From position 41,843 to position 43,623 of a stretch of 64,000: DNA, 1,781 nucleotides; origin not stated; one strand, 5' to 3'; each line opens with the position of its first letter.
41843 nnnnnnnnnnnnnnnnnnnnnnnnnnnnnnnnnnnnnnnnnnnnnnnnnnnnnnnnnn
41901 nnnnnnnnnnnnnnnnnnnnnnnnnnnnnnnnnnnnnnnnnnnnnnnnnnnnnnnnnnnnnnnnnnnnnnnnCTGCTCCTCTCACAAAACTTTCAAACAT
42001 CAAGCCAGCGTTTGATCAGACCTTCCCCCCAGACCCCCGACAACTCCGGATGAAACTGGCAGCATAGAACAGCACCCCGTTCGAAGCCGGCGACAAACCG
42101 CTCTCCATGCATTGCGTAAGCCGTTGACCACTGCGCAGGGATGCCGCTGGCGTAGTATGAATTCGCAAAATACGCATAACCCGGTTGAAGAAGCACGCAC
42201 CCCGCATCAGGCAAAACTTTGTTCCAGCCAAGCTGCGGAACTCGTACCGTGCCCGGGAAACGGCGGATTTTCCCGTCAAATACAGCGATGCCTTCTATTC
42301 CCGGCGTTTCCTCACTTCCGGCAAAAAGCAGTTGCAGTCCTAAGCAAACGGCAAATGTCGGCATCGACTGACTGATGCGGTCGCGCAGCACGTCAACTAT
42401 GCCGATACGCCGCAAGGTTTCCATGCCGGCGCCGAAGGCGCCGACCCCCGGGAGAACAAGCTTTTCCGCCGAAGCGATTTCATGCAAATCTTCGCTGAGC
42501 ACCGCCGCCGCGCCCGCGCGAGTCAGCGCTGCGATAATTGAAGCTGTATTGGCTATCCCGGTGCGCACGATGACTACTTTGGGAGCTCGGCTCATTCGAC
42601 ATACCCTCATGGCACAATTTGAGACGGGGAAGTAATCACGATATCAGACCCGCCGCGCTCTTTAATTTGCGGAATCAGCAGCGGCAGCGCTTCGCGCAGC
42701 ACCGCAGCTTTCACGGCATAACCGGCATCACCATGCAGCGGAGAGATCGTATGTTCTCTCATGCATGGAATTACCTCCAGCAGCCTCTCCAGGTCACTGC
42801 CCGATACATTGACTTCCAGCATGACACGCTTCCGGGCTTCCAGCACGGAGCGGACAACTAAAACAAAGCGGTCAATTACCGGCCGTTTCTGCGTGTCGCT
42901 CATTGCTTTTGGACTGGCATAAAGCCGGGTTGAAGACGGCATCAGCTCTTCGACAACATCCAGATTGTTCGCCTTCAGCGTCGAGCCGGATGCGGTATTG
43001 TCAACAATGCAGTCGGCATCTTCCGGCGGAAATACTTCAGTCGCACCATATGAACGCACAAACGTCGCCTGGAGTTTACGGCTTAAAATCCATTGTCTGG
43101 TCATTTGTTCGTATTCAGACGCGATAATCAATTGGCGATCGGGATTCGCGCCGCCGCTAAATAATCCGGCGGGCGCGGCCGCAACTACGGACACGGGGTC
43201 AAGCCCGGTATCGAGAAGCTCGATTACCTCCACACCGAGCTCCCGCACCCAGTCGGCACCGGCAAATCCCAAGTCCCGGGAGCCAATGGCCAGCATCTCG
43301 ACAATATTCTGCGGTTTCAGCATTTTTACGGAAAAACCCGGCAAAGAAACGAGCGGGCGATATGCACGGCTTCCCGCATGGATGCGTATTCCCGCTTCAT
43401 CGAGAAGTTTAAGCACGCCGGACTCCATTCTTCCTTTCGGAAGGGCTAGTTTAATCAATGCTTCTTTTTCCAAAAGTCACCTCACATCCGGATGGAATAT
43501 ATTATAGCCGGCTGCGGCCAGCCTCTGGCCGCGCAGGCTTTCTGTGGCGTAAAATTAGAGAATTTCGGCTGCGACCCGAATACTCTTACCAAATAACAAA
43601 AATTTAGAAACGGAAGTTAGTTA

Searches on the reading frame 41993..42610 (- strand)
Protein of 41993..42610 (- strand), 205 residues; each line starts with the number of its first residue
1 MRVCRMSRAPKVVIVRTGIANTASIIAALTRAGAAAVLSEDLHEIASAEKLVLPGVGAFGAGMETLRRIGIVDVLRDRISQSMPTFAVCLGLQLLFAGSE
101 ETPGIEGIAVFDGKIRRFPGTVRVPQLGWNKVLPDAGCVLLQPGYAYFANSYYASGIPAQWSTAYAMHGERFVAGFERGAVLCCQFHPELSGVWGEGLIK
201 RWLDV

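Call 4: search_protein_families(library=pfam, proteins=[window:41993-42610:-], max_evalue=0.01)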
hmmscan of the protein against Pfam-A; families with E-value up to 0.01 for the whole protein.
window:41993-42610:- (205 aa): 3 families
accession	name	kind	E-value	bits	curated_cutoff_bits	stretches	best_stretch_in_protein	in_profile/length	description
PF00117.34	GATase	-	9e-09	35.7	22.8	1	42-191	33-174/190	Glutamine amidotransferase class-I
PF01174.25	SNO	-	1.2e-05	25.8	27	1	26-117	12-102/188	SNO glutamine amidotransferase family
PF07685.20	GATase_3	-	0.0012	18.9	27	1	27-107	17-100/196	CobB/CobQ-like glutamine amidotransferase domain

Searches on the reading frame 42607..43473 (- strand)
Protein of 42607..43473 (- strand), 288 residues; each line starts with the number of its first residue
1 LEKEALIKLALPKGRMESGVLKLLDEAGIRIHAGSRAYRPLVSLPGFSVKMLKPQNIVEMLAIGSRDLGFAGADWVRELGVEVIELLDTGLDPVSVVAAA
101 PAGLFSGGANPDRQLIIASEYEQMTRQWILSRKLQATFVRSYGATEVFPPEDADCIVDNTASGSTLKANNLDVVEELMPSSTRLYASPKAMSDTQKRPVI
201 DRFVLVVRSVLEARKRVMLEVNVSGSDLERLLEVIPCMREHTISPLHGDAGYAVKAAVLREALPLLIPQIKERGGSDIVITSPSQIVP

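Call 4: search_protein_families(library=pfam, proteins=[window:42607-43473:-], max_evalue=0.01)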
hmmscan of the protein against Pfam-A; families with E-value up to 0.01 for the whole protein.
window:42607-43473:- (288 aa): 2 families
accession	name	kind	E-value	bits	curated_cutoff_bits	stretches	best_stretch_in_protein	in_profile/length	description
PF01634.23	HisG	-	1.4e-30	106.8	25.5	1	53-196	1-147/158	ATP phosphoribosyltransferase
PF08029.16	HisG_C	-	1.2e-14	54.6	23.5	1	213-281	1-69/73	HisG, C-terminal domain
